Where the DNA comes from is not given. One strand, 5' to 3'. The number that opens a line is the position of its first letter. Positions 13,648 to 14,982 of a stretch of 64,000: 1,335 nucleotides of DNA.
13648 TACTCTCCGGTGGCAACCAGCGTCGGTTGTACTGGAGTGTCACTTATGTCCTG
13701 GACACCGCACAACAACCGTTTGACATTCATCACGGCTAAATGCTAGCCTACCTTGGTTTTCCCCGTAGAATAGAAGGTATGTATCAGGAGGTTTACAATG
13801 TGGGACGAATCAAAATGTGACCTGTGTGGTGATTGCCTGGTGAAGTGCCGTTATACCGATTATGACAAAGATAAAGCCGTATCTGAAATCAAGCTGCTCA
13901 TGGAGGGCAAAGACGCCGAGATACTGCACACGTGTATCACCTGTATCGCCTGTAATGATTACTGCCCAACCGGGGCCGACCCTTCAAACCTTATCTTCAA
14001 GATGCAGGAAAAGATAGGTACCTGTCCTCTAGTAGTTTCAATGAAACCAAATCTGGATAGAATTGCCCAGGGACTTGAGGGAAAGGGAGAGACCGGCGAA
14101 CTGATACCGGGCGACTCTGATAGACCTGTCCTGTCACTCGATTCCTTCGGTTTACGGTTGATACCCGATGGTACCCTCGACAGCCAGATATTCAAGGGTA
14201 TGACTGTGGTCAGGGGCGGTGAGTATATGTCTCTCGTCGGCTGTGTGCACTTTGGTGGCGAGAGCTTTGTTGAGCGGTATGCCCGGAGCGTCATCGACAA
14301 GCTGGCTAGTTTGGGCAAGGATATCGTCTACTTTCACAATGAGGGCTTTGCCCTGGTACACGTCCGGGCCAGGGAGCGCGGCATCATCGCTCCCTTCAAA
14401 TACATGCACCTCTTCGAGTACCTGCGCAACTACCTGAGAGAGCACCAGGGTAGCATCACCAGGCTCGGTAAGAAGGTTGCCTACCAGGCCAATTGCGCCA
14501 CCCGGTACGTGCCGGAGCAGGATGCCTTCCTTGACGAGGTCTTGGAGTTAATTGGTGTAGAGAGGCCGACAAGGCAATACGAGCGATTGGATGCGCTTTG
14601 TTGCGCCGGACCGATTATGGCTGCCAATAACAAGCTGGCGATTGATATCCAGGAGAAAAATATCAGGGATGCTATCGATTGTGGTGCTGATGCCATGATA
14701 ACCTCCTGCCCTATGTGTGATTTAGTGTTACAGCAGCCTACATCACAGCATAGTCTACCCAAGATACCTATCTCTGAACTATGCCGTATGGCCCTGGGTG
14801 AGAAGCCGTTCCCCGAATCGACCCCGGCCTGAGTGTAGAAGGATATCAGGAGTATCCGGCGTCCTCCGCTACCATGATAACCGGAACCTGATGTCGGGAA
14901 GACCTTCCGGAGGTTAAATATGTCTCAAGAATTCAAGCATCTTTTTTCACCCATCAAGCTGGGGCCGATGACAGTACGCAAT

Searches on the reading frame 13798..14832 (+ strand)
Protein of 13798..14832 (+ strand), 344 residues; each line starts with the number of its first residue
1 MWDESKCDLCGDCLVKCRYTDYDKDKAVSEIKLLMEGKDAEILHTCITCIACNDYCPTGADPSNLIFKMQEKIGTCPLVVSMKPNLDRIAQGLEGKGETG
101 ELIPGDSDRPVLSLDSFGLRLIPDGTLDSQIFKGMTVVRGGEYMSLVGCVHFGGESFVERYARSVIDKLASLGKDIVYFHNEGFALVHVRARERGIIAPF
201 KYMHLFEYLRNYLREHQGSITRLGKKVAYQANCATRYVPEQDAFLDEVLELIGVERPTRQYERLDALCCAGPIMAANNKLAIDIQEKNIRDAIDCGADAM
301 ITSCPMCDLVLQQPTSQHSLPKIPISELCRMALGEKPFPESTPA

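Call 49: search_protein_families(library=pfam, proteins=[window:13798-14832:+], max_evalue=0.001)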
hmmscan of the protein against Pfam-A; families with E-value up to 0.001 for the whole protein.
window:13798-14832:+ (344 aa): 2 families
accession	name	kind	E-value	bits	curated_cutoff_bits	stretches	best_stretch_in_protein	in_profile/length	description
PF02754.22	CCG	-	9.1e-08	32.5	20.6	1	227-311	1-84/85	Cysteine-rich domain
PF13187.11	Fer4_9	-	0.00038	20.9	27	1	6-59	1-50/52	4Fe-4S dicluster domain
